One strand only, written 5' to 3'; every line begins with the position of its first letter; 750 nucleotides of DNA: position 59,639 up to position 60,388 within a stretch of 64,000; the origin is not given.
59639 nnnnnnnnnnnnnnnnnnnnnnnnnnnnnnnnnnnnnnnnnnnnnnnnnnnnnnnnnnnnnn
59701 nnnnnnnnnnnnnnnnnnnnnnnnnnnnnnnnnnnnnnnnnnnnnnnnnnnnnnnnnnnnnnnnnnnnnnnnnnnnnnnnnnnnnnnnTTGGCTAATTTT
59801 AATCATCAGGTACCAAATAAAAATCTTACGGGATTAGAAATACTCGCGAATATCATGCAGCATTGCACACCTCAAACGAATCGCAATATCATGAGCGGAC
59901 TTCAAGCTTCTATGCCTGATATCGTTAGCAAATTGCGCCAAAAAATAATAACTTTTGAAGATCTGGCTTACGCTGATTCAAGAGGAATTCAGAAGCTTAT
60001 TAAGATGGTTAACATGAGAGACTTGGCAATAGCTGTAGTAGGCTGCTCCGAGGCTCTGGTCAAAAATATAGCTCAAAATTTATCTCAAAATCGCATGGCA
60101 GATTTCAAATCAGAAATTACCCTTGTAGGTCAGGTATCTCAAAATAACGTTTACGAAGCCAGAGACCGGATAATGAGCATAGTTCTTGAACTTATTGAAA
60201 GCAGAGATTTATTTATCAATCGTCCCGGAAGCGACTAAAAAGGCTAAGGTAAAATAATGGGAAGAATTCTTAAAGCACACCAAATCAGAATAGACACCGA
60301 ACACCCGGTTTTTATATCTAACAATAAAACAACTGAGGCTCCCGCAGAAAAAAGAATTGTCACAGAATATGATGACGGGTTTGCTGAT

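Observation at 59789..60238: Extra FliG-C-terminal-domain paralog inserted between fliG and fliH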

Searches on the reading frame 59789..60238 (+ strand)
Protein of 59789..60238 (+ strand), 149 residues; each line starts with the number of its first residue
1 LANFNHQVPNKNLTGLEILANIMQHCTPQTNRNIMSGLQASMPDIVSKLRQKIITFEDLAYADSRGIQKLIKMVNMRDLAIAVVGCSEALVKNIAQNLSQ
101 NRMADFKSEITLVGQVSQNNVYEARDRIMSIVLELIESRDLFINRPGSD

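Call 3: search_protein_families(library=pfam, proteins=[window:59789-60238:+], max_evalue=1)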
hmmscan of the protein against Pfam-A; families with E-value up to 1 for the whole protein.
window:59789-60238:+ (149 aa): 5 families
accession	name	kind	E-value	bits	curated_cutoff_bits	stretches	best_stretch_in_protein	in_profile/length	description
PF01706.21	FliG_C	-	7.5e-22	78.1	23.3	1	38-140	3-105/108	FliG C-terminal domain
PF10334.16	BRE4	-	0.035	14.4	25.7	1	78-134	174-222/228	Brefeldin A-sensitivity protein 4-like domain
PF14726.11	RTTN_N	-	0.046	14.9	25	0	43-80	8-44/97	Rotatin, an armadillo repeat protein, centriole functioning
PF14130.12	Cap4_nuclease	-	0.088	13.4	26.2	1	42-105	125-187/200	Cap4, dsDNA endonuclease domain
PF00730.31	HhH-GPD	-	0.099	13.4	26.2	1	45-105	17-67/108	HhH-GPD superfamily base excision DNA repair protein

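Call 5: find_homologous_proteins(query=window:59789-60238:+, max_evalue=0.001)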
Query window:59789-60238:+ (149 aa): 20 proteins with E <= 0.001 among 28 candidates.
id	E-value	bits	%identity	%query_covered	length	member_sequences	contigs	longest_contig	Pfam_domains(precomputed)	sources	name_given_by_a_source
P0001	4.4e-88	310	99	100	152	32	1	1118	PF01706.22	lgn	-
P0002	4.8e-81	287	89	100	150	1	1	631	PF01706.22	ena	-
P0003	1.7e-78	279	89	92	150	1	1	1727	PF01706.22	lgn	-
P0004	3.9e-54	200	63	99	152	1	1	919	PF01706.22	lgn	-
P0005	1.3e-51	192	63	99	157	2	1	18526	PF01706.22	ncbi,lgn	-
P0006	2.4e-44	169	59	89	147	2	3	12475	PF01706.22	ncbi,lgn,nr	ncbi:MAG: flagellar motor switch protein FliG [Clostridiales bacterium]|nr:flagellar motor switch pr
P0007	1.6e-43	166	58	89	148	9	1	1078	PF01706.22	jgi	-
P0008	2.2e-43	165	54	94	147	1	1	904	PF01706.22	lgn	-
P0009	2.8e-43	165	56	90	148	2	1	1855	PF01706.22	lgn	-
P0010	3.0e-43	165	55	100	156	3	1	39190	PF01706.22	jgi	jgi:flagellar motor switch protein FliG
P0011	1.3e-42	163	56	91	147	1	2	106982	PF01706.22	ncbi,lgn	ncbi:MAG: hypothetical protein Kow0029_17280 [Candidatus Rifleibacteriota bacterium]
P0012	1.1e-41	160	53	93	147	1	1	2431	PF01706.22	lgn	-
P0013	1.5e-41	160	56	89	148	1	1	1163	PF01706.22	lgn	-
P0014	2.1e-41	159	53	91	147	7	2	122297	PF01706.22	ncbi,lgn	-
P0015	4.7e-41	158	56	89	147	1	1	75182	PF01706.22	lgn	-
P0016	1.2e-40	157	53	91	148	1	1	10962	PF01706.22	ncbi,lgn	-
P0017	1.1e-37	147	49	91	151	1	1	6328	PF01706.22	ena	-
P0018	1.2e-37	147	50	90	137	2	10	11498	PF01706.22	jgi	jgi:flagellar motor switch protein FliG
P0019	1.7e-37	146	50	89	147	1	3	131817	PF01706.22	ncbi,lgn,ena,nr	ncbi:MAG: hypothetical protein EOM80_11255 [Erysipelotrichia bacterium]|nr:FliG C-terminal domain-co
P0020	6.2e-37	145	49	97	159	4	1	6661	PF01706.22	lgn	-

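Call 6: search_protein_families(library=ncbifam, proteins=[window:59789-60238:+], max_evalue=0.1)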
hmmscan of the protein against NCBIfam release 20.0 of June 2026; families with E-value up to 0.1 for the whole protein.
window:59789-60238:+ (149 aa): 4 families
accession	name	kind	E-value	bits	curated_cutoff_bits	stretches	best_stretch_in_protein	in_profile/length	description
TIGR00207.1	fliG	equivalog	2.9e-20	72.9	226.7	1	12-147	197-332/338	flagellar motor switch protein FliG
NF004260.2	PRK05686.2-1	equivalog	0.00036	19.8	550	1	11-119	201-308/316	flagellar motor switch protein FliG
NF004580.0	PRK05926.1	equivalog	0.014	14.7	583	1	12-104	114-205/370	hypothetical protein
TIGR00377.1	ant_ant_sig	superfamily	0.06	13.2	53.45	0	48-94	42-91/108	anti-sigma factor antagonist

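Call 7: find_encoding_contigs(protein=P0011, flank=6000, max_places=2)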
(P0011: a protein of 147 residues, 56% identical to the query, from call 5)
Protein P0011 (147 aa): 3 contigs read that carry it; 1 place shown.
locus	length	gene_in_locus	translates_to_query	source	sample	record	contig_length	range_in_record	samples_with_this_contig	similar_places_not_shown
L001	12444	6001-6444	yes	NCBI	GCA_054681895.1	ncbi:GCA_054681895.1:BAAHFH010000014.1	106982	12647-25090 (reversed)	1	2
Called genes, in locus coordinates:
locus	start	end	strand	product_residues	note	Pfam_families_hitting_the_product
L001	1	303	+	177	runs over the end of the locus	PF00227:Proteasome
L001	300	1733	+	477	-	PF00493:MCM (faint), PF01078:Mg_chelatase (faint), PF07728:AAA_5 (weak), PF13401:AAA_22 (faint), PF00004:AAA (weak), PF07724:AAA_2, PF00004:AAA (weak)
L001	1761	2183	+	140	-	PF00460:Flg_bb_rod (weak)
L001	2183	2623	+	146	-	PF00460:Flg_bb_rod, PF06429:Flg_bbr_C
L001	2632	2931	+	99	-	PF02049:FliE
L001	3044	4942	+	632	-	PF01514:YscJ_FliF, PF08345:YscJ_FliF_C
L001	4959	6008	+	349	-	PF03448:MgtE_N (faint), PF14842:FliG_N, PF14841:FliG_M, PF14842:FliG_N (weak), PF01706:FliG_C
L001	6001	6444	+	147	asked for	PF01706:FliG_C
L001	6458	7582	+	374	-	PF02108:FliH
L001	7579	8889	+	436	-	PF02874:ATP-synt_ab_N (weak), PF00006:ATP-synt_ab, PF18269:T3SS_ATPase_C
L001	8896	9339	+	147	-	PF02050:FliJ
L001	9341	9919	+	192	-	PF01464:SLT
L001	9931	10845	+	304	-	-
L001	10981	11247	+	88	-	PF05899:Cupin_3, PF07883:Cupin_2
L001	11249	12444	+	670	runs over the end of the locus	PF00795:CN_hydrolase, PF02540:NAD_synthase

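Call 8: find_encoding_contigs(protein=P0019, flank=6000, max_places=2)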
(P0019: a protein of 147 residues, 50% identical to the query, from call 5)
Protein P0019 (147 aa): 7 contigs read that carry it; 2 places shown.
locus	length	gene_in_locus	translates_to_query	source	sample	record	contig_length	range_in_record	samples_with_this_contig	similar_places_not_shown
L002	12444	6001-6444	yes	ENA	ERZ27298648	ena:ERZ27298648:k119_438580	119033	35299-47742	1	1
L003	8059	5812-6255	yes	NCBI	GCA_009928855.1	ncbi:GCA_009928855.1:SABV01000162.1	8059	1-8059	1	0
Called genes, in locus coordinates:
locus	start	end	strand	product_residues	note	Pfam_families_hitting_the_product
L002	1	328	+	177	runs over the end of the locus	PF00227:Proteasome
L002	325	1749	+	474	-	PF00493:MCM (faint), PF13401:AAA_22 (faint), PF00004:AAA, PF07728:AAA_5 (faint), PF07724:AAA_2, PF00004:AAA (weak)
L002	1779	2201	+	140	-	PF00460:Flg_bb_rod (weak)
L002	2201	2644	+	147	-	PF00460:Flg_bb_rod, PF06429:Flg_bbr_C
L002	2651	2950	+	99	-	PF02049:FliE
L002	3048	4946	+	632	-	PF01514:YscJ_FliF, PF08345:YscJ_FliF_C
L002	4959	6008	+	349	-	PF03448:MgtE_N (faint), PF14842:FliG_N, PF14841:FliG_M, PF14842:FliG_N (weak), PF01706:FliG_C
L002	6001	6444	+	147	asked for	PF01706:FliG_C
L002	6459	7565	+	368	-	PF02108:FliH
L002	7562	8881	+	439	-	PF02874:ATP-synt_ab_N (weak), PF00006:ATP-synt_ab, PF18269:T3SS_ATPase_C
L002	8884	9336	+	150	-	PF02050:FliJ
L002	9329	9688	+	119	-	-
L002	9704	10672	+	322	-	-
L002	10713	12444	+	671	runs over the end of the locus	PF00795:CN_hydrolase, PF02540:NAD_synthase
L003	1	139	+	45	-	?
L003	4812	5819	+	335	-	PF03448:MgtE_N (faint), PF14842:FliG_N, PF14841:FliG_M, PF14842:FliG_N (weak), PF01706:FliG_C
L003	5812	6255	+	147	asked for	PF01706:FliG_C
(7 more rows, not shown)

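Call 9: find_encoding_contigs(protein=P0010, flank=6000, max_places=2)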
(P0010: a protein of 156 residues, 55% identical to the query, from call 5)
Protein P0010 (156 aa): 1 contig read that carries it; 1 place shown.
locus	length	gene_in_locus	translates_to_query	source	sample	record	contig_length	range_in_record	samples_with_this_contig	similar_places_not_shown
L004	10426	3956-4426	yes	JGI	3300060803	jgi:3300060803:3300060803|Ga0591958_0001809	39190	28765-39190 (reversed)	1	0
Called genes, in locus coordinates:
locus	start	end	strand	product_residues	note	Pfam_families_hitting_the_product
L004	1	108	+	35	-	?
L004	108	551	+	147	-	PF00460:Flg_bb_rod, PF06429:Flg_bbr_C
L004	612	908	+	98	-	PF02049:FliE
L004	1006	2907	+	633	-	PF01514:YscJ_FliF, PF08345:YscJ_FliF_C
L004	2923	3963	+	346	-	PF03448:MgtE_N (faint), PF14842:FliG_N, PF14841:FliG_M, PF14842:FliG_N (weak), PF01706:FliG_C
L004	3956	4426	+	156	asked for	PF01706:FliG_C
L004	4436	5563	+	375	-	PF02108:FliH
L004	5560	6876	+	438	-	PF02874:ATP-synt_ab_N (weak), PF00006:ATP-synt_ab, PF18269:T3SS_ATPase_C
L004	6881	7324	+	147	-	PF02050:FliJ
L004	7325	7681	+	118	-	-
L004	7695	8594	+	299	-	-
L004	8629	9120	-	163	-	-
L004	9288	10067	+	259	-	-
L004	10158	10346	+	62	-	PF01783:Ribosomal_L32p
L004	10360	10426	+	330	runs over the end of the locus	PF02504:FA_synthesis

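Call 20: predict_structure(alignment_id=A1)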
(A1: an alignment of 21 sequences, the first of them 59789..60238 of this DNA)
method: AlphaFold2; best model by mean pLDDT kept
length: 149 residues; sequences in the alignment: 21
mean_pLDDT: 86.8   pTM: 0.73
mean pLDDT of the five models: 86.8, 86.2, 85.9, 85.2, 84.1
residues with pLDDT >= 90: 85; 70-90: 50; 50-70: 6; < 50: 8
segments of 3 or more residues with pLDDT < 50: 1-7
pLDDT, mean of each block of 10 residues (from residue 1): 45 80 83 88 87 89 96 95 94 95 93 89 93 95 80
secondary structure, 60 per line:
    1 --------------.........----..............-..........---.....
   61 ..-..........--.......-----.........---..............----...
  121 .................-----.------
elements in order: H15-23 H28-41 H43-52 H56-61 H64-73 H76-82 H88-96 H100-113 H118-137

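Call 21: find_related_loci(query=A1, collection=genome_contigs, flank=6000)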
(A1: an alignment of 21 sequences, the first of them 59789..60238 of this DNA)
Query A1 (149 aa) in genome_contigs; peptide patterns used: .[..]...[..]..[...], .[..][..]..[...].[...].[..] (x = any residue, [..] = any of these).
99 stretches matched a pattern; 19 encode a relative of the query (tblastn E <= 1e-3); 19 distinct loci.
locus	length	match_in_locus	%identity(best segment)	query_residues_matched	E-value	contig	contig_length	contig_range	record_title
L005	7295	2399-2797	59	14-146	6e-52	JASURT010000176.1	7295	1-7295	MAG: Candidatus Ozemobacter sp. isolate DJKA78_ANT-KO_bin.22 scaffold_3543, whole genome shotgun sequence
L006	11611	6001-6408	56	14-149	1e-51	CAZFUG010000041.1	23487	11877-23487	MAG TPA_asm: uncultured bacterium isolate binchicken_co115_14 genome assembly, contig: NODE_3570_length_23487_cov_4.6852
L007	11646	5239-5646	56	14-149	2e-51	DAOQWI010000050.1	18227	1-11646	MAG TPA_asm: Candidatus Ozemobacteraceae bacterium isolate AMR_MDS_1066 NODE_3459_length_18227_cov_7.039952, whole genom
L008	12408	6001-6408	55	14-149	7e-51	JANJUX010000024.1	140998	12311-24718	MAG: Candidatus Riflebacteria bacterium isolate RXS2_metabat.bin.35 RXS2_k141_38671, whole genome shotgun sequence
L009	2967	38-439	55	13-146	2e-50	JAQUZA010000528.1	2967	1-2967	MAG: Candidatus Riflebacteria bacterium isolate STD2_25 NODE_170895_length_2967_cov_1.856338_Sandtown_D2, whole genome s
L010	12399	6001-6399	56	14-146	2e-50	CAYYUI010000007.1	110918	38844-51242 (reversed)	MAG TPA_asm: uncultured bacterium isolate SRP192927_co1_848 genome assembly, contig: NODE_120_length_110918_cov_10.51641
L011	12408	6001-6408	54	14-149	3e-50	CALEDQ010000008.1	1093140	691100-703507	MAG TPA_asm: uncultured bacterium isolate SRR3330203_bin.17_CONCOCT_v1.1_MAG genome assembly, contig: ERZ724088.1, whole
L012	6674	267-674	54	14-149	6e-50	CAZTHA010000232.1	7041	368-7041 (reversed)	MAG TPA_asm: uncultured bacterium isolate binchicken_co108_60 genome assembly, contig: NODE_22462_length_7041_cov_5.3489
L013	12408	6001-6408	54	14-149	1e-49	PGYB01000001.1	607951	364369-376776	MAG: Candidatus Riflebacteria bacterium HGW-Riflebacteria-1 bjp_ig2103_scaffold_3, whole genome shotgun sequence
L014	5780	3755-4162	55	14-149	1e-49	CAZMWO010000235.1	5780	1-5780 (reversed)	MAG TPA_asm: uncultured bacterium isolate SRP192927_co6_749 genome assembly, contig: NODE_38405_length_5780_cov_3.235459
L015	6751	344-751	53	14-149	2e-49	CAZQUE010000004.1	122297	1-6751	MAG TPA_asm: uncultured bacterium isolate SRP304446_co1_153 genome assembly, contig: NODE_65_length_122297_cov_12.195677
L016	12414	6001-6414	54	12-149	8e-49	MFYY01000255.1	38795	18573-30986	MAG: Candidatus Riflebacteria bacterium GWC2_50_8 gwc2_scaffold_864, whole genome shotgun sequence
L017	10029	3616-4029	54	12-149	7e-49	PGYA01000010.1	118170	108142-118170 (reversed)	MAG: Candidatus Riflebacteria bacterium HGW-Riflebacteria-2 bjp_ig2102_scaffold_221, whole genome shotgun sequence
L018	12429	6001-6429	52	5-149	2e-48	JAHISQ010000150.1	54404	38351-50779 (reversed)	MAG: Candidatus Riflebacteria bacterium isolate MM_PC_MetaG.mb.182 MM_PC_MetaG.mb.182_k141_1505240, whole genome shotgun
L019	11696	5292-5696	52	12-146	3e-48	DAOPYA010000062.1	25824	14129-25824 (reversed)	MAG TPA_asm: Candidatus Rifleibacterium sp. isolate AMR_MDS_1326 NODE_1883_length_25824_cov_5.867903, whole genome shotg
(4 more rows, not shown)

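Call 23: search_protein_representatives(alignment_id=A1)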
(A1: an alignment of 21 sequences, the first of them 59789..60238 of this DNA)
Query: 21 sequences, 147 profile positions. Proteins with E-value up to 0.001 (for the whole library): 5729; up to 1e-10: 2109; up to 1e-30: 15. The best 150 are listed.
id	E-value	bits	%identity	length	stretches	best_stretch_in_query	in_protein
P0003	7.4e-67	240.0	-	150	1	5-145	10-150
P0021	1.7e-55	203.1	-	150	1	6-144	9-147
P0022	9.4e-50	184.5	-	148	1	6-144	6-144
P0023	6.2e-48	178.6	-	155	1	6-143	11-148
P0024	5.3e-40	152.9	-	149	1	6-146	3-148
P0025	3.0e-38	147.2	-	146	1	6-145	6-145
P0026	3.6e-38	146.9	-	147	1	5-141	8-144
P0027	6.1e-38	146.2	-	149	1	6-143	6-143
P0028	8.4e-36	139.2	-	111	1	37-147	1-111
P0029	5.2e-35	136.7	-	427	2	6-140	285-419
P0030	5.3e-34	133.4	-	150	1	4-144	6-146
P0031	1.1e-33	132.4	-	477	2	8-141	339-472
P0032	9.1e-33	129.4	-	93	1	58-147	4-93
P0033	9.3e-33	129.4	-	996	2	8-146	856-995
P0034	6.2e-32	126.7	-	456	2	10-135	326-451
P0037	1.8e-28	115.5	-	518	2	9-139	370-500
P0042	5.8e-26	107.3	-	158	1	6-146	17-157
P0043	6.1e-26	107.3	-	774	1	4-145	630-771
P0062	1.2e-23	99.8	-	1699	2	9-143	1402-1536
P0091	2.9e-22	95.3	-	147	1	5-145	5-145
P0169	4.0e-20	88.4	-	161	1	13-144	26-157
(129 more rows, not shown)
